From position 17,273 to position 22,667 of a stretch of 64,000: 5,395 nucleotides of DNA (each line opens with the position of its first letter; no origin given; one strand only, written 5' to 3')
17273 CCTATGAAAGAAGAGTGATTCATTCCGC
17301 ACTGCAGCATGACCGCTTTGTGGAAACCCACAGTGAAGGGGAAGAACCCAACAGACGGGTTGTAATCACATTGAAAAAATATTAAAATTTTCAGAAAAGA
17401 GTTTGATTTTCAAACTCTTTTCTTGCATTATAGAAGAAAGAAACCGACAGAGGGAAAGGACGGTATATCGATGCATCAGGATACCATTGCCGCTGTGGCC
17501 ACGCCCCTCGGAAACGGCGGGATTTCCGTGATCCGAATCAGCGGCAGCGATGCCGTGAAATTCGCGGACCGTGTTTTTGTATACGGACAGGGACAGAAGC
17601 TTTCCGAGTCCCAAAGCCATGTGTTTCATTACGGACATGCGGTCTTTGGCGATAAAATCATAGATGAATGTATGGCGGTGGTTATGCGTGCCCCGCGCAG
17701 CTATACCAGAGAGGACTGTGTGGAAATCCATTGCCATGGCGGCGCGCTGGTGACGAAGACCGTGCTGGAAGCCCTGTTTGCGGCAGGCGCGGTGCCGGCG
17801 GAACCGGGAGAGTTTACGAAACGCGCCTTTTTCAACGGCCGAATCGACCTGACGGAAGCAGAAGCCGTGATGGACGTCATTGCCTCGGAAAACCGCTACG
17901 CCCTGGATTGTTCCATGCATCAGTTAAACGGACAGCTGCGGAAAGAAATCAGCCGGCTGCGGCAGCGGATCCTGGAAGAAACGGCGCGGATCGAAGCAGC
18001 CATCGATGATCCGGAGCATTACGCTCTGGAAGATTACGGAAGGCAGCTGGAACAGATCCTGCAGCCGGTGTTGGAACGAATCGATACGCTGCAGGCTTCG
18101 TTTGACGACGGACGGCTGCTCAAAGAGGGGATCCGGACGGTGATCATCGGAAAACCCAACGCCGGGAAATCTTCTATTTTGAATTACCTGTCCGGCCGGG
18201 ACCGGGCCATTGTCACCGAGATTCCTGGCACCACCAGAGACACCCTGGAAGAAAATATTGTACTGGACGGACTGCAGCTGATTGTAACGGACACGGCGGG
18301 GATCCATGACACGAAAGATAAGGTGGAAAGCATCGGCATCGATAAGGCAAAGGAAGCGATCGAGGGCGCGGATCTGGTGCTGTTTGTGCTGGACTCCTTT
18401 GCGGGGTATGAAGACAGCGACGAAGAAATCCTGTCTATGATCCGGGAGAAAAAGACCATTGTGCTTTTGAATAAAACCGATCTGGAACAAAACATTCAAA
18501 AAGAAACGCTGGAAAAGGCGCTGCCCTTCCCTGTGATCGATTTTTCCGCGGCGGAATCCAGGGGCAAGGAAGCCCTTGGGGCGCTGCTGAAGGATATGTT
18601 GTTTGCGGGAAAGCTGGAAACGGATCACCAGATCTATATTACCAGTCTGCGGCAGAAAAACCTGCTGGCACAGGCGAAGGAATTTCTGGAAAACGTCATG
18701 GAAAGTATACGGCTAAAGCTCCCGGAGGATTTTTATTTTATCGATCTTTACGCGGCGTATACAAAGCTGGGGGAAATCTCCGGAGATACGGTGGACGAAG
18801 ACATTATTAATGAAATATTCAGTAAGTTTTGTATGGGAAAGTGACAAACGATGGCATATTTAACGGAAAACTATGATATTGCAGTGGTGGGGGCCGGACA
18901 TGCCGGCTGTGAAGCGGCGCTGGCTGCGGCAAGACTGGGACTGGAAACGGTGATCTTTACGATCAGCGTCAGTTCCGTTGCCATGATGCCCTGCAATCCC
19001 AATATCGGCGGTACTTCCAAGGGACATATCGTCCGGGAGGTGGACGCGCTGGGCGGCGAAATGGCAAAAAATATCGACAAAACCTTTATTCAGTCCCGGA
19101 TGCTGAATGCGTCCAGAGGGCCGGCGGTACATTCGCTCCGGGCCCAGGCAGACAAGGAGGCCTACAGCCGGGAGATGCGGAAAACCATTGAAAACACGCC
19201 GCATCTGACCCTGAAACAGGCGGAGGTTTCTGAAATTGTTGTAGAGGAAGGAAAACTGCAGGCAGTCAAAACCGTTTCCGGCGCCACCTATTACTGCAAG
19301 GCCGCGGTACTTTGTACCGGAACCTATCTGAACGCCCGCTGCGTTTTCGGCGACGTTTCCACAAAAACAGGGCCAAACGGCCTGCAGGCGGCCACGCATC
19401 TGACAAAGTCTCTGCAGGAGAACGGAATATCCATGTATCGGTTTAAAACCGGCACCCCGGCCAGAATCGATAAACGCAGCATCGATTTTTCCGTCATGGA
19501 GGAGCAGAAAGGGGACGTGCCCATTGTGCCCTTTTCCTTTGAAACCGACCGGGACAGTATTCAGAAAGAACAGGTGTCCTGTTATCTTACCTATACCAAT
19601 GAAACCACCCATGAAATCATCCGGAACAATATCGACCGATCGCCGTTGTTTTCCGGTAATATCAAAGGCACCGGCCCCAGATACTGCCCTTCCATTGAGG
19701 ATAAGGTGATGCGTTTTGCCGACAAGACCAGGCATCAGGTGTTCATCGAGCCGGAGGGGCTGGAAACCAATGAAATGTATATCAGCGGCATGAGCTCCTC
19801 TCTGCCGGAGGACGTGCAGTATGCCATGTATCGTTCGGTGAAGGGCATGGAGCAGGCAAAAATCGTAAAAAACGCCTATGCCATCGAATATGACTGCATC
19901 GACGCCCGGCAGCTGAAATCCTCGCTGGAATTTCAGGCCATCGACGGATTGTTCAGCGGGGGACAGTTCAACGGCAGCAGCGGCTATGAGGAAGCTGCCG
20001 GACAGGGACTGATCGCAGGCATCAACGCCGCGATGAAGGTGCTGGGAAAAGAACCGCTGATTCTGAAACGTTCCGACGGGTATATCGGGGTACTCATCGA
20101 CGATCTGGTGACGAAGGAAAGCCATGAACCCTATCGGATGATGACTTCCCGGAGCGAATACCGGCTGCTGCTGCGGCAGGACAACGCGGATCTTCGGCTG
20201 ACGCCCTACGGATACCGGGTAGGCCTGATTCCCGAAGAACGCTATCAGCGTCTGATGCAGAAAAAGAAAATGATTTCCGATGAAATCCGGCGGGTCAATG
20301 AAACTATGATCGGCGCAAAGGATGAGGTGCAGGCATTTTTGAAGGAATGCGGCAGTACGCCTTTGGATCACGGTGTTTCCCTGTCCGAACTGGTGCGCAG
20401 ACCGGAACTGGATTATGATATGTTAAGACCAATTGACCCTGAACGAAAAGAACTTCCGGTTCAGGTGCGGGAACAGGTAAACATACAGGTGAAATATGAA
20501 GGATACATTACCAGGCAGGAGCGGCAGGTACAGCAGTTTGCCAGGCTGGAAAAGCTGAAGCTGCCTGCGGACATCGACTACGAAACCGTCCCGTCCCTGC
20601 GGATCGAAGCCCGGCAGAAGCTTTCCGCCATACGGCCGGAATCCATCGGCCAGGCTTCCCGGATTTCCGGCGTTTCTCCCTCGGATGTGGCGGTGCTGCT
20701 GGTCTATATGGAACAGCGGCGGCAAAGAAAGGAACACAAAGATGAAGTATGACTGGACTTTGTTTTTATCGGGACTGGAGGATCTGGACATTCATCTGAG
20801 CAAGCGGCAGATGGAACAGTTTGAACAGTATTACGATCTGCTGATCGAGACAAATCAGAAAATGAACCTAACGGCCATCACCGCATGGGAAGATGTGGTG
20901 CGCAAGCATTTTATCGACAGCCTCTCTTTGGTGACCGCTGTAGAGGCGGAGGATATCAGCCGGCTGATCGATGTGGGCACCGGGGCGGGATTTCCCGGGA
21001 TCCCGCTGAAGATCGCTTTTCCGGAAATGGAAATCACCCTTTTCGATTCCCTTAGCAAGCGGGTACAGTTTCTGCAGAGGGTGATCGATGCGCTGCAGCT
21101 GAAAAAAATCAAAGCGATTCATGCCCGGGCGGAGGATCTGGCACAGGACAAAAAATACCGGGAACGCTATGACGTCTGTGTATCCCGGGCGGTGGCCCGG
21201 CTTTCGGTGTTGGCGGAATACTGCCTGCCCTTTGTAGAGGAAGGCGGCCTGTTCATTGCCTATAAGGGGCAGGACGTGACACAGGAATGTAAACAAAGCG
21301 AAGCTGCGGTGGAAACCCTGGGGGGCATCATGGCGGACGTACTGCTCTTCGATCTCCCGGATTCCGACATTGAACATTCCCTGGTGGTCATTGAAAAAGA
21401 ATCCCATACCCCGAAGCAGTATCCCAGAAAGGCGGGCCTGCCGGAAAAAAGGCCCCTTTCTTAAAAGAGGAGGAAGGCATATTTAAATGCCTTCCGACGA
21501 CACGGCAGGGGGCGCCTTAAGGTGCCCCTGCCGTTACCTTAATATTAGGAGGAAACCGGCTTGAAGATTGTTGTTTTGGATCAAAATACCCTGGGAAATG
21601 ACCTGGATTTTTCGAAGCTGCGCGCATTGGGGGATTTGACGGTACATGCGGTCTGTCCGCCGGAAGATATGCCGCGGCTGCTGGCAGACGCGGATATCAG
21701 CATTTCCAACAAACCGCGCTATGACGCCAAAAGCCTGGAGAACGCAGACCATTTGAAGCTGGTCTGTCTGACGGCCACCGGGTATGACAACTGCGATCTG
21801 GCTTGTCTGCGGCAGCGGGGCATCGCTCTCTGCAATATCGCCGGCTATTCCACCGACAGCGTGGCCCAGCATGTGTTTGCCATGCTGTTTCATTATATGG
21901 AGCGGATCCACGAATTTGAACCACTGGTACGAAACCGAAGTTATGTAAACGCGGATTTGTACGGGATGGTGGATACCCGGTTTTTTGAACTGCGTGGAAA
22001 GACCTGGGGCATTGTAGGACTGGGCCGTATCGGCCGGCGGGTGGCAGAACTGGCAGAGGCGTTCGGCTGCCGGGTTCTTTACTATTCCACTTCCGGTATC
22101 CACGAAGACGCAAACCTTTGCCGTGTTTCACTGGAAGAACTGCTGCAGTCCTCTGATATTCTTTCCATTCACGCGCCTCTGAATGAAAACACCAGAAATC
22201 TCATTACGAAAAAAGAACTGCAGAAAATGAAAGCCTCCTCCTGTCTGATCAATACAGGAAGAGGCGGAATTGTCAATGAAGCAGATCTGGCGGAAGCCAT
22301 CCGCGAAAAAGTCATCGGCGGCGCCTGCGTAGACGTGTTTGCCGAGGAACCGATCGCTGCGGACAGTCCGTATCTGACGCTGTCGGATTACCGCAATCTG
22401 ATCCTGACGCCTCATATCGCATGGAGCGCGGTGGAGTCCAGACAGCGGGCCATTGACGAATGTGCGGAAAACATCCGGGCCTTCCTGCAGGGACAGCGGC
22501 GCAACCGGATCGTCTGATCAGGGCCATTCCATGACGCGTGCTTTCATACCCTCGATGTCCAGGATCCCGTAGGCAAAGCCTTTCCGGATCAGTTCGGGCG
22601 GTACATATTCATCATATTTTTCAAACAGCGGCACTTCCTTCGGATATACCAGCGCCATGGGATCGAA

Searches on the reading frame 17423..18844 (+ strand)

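Call 13: search_protein_families(library=pfam, proteins=[window:17423-18844:+], max_evalue=0.001)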
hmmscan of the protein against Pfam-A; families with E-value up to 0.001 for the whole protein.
window:17423-18844:+ (473 aa): 8 families
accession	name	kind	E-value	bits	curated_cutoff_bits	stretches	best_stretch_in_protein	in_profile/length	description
PF12631.12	MnmE_helical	-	1.4e-52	179.3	40.1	1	143-470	1-211/211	MnmE helical domain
PF10396.14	TrmE_N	-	8e-41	139.4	29.8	1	21-140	1-117/117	GTP-binding protein TrmE N-terminus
PF01926.29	MMR_HSR1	-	1.4e-27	96.5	21.9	1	239-351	2-113/113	50S ribosome-binding GTPase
PF02421.24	FeoB_N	-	6.2e-13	49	27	1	239-385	3-152/156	Ferrous iron transport protein B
PF00350.29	Dynamin_N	-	5.4e-07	30.2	27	0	240-272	2-34/168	Dynamin family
PF04548.22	AIG1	-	3e-06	27.2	27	1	238-342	2-109/212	AIG1 family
PF00025.27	Arf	-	3.3e-05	23.9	22.3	1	234-368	12-141/174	ADP-ribosylation factor family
PF03193.22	RsgA_GTPase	-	0.0001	22.6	30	0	233-270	103-140/174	RsgA GTPase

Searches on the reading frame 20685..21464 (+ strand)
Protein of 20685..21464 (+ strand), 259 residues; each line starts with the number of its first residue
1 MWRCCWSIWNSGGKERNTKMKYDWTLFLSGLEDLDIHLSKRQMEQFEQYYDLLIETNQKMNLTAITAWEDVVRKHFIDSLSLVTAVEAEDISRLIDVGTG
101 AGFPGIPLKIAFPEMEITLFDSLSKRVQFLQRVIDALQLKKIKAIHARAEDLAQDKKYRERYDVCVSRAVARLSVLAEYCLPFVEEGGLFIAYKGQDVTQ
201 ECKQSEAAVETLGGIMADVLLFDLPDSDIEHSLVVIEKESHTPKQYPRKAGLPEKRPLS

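Call 13: search_protein_families(library=pfam, proteins=[window:20685-21464:+], max_evalue=0.001)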
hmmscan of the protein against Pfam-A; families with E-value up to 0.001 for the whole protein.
window:20685-21464:+ (259 aa): 3 families
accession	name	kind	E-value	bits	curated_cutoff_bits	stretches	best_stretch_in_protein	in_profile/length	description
PF02527.21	GidB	-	1.3e-54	184.8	27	1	42-218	1-172/184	rRNA small subunit methyltransferase G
PF13847.12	Methyltransf_31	-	8.9e-07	29.1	27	1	93-177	6-90/145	Methyltransferase domain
PF05175.20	MTS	-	8.8e-06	25.9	23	1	82-166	23-103/170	Methyltransferase small domain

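Call 29: find_related_loci(query=window:20685-21464:+, collection=genome_contigs, flank=10000)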
Query window:20685-21464:+ (259 aa) in genome_contigs; peptide patterns used: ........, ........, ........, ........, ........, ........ (x = any residue, [..] = any of these).
67 stretches matched a pattern; 13 encode a relative of the query (tblastn E <= 1e-3); 12 distinct loci.
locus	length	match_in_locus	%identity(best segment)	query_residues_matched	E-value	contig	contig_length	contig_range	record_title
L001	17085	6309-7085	98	1-259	2e-173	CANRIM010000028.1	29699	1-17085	MAG: uncultured Lachnospiraceae bacterium isolate Lapin-019__bin22 genome assembly, contig: Lapin-019__NODE_878_length_2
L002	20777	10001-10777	91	1-259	8e-161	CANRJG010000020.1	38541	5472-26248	MAG: uncultured Lachnospiraceae bacterium isolate Lapin-020__bin95 genome assembly, contig: Lapin-020__NODE_1183_length_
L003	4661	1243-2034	53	1-259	4e-89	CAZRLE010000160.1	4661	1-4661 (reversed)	MAG TPA_asm: uncultured Lachnoclostridium sp. isolate SRP315200_co1_577 genome assembly, contig: NODE_47026_length_4661_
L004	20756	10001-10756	54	8-258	6e-88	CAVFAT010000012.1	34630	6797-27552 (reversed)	Bacteroidaceae bacterium isolate G02651-L1_cleanbin_000029 genome assembly, contig: Spades_G02651-L1_contig_736, whole g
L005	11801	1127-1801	56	34-258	1e-85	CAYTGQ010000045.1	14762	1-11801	MAG TPA_asm: uncultured Lachnoclostridium sp. isolate SRP315200_co2_626 genome assembly, contig: NODE_4647_length_14762_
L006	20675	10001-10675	54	34-258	6e-80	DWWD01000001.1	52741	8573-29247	MAG TPA_asm: Candidatus Anaerostipes avistercoris isolate ChiSjej3B21-8574 ChiSjej3B21M5__C14853_L52741_SAMN08009939, wh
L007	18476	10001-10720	51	18-258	1e-79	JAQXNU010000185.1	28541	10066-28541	MAG: Clostridiales bacterium isolate SUG1361 k141_9292022, whole genome shotgun sequence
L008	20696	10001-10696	44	27-258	1e-64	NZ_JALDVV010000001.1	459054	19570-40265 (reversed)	Streptococcus mitis strain O7-1 NODE_1_length_459054_cov_18.455609, whole genome shotgun sequence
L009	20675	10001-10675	42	31-258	1e-61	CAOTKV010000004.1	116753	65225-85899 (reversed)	MAG TPA_asm: uncultured Clostridia bacterium isolate MGBC114438 genome assembly, contig: MGBC114438.4, whole genome shot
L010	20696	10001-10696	44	27-258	1e-64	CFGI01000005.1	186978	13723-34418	Streptococcus pneumoniae genome assembly 6938_6#7, scaffold ERS022181SCcontig000005, whole genome shotgun sequence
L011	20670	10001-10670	42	36-258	1e-53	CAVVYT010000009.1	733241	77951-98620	MAG: uncultured Chloroflexia bacterium isolate MFD03899.bin.2.174 genome assembly, contig: contig_741, whole genome shot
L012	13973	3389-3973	33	36-238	3e-27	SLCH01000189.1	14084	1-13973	MAG: Syntrophobacteraceae bacterium isolate CSSed162cmB_493R1 CSSed16-2cmB-12936, whole genome shotgun sequence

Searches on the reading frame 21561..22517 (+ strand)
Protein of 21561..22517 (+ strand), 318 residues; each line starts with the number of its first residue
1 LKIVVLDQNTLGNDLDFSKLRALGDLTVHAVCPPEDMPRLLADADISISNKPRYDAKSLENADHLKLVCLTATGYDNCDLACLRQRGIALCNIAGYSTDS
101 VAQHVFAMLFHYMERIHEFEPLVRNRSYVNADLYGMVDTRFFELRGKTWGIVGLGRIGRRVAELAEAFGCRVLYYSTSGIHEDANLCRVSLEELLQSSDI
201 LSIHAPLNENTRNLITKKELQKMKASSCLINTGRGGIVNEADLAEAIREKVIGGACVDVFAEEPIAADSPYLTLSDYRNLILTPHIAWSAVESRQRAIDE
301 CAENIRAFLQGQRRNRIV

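Call 13: search_protein_families(library=pfam, proteins=[window:21561-22517:+], max_evalue=0.001)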
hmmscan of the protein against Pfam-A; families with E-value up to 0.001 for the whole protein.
window:21561-22517:+ (318 aa): 2 families
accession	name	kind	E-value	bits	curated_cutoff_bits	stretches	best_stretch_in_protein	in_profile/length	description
PF02826.25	2-Hacid_dh_C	-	1e-53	181.8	25.1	1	106-287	1-178/178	D-isomer specific 2-hydroxyacid dehydrogenase, NAD binding domain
PF00389.36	2-Hacid_dh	-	1e-22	80.7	24.6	1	21-317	16-132/134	D-isomer specific 2-hydroxyacid dehydrogenase, catalytic domain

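Call 61: search_protein_families(library=padloc, proteins=[window:21561-22517:+], max_evalue=0.001)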
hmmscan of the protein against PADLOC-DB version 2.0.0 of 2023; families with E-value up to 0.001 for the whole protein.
window:21561-22517:+ (318 aa): 0 families

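Call 78: find_related_loci(query=window:21561-22517:+, collection=metagenome_contigs, flank=9000)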
Query window:21561-22517:+ (318 aa) in metagenome_contigs; peptide patterns used: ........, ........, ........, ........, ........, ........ (x = any residue, [..] = any of these).
229 stretches matched a pattern; 1 encode a relative of the query (tblastn E <= 1e-3); 1 distinct loci.
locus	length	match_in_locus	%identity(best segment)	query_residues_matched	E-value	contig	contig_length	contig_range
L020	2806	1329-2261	40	2-314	5e-72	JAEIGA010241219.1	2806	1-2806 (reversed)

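Call 79: find_homologous_proteins(query=window:21561-22517:+, max_evalue=1e-40)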
Query window:21561-22517:+ (318 aa): 6010 proteins with E <= 1e-40 among 8000 candidates; the best 120 are listed.
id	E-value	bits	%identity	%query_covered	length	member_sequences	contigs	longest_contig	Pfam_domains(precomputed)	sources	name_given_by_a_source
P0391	7.3e-199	677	94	100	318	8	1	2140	PF00389.37,PF02826.26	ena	-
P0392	4.1e-152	524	71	100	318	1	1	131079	PF00670.28,PF00389.37,PF02826.26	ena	-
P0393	9.8e-129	447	62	100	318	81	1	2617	PF00389.37,PF02826.26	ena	-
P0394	3.0e-125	436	59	100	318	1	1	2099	PF00389.37,PF02826.26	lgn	-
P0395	5.7e-120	418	59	100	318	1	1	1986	PF00670.28,PF00389.37,PF02826.26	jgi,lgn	jgi:glycerate dehydrogenase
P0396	1.2e-117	411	58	100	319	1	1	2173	PF00670.28,PF00389.37,PF02826.26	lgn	-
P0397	3.5e-116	406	58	100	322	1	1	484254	PF00670.28,PF00389.37,PF02826.26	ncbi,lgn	-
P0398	6.9e-116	405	58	100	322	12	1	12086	PF00670.28,PF00389.37,PF02826.26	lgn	-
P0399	4.8e-104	366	53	99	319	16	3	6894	PF00389.37,PF02826.26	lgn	-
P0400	3.1e-100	353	50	100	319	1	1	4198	PF00670.28,PF00389.37,PF02826.26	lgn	-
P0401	4.3e-100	353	51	100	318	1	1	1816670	PF00389.37,PF02826.26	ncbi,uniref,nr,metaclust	ncbi:glycerate dehydrogenase [Thermosulfidibacter takaii ABI70S6]|uniref:Glycerate dehydrogenase n=1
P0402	3.6e-99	350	50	100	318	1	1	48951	PF00389.37,PF02826.26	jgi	-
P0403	1.2e-98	348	49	100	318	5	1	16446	PF00389.37,PF02826.26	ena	-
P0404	1.2e-98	348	50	100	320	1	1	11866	PF00670.28,PF00389.37,PF02826.26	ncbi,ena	-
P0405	1.8e-98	348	50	100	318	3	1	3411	PF00389.37,PF02826.26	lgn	-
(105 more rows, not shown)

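Call 80: find_encoding_contigs(protein=P0397, flank=10000, max_places=2)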
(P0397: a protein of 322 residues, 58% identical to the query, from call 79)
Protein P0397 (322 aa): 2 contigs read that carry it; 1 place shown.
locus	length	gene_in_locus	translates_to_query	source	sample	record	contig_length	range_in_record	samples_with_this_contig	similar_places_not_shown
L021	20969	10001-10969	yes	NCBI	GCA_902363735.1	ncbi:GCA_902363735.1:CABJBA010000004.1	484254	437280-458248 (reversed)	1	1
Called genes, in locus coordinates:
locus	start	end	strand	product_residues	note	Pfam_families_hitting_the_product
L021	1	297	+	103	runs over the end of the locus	PF02553:CbiN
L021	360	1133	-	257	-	PF00392:GntR, PF07702:UTRA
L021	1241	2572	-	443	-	PF00860:Xan_ur_permease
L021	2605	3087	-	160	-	PF00383:dCMP_cyt_deam_1, PF14437:MafB19-deam, PF14439:Bd3614-deam (weak)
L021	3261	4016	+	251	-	PF03372:Exo_endo_phos, PF14529:Exo_endo_phos_2 (faint)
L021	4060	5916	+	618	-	PF00005:ABC_tran, PF02463:SMC_N (faint), PF13555:AAA_29 (faint), PF13304:AAA_21 (faint), PF00005:ABC_tran, PF16326:ABC_tran_CTD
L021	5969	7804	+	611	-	PF00128:Alpha-amylase (weak)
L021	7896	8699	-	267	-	PF07286:D-Glu_cyclase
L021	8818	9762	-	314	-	PF00126:HTH_1, PF03466:LysR_substrate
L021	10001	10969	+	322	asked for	PF00389:2-Hacid_dh, PF00670:AdoHcyase_NAD (faint), PF02826:2-Hacid_dh_C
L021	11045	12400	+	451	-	PF13458:Peripla_BP_6, PF13433:Peripla_BP_5, PF01094:ANF_receptor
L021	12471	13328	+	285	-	PF02653:BPD_transp_2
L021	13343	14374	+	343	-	PF02653:BPD_transp_2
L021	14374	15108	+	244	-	PF00005:ABC_tran, PF12399:BCA_ABC_TP_C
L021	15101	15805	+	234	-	PF00005:ABC_tran, PF13304:AAA_21 (weak)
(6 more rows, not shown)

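Call 81: find_encoding_contigs(protein=P0393, flank=10000, max_places=3)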
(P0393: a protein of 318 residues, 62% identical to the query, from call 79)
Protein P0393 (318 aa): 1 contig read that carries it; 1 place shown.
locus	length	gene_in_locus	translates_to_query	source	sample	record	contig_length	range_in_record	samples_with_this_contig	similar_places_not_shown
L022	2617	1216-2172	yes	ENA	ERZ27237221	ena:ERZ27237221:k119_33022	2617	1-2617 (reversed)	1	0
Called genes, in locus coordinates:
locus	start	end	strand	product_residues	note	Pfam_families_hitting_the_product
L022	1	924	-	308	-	?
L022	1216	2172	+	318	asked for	PF00389:2-Hacid_dh, PF02826:2-Hacid_dh_C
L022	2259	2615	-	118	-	?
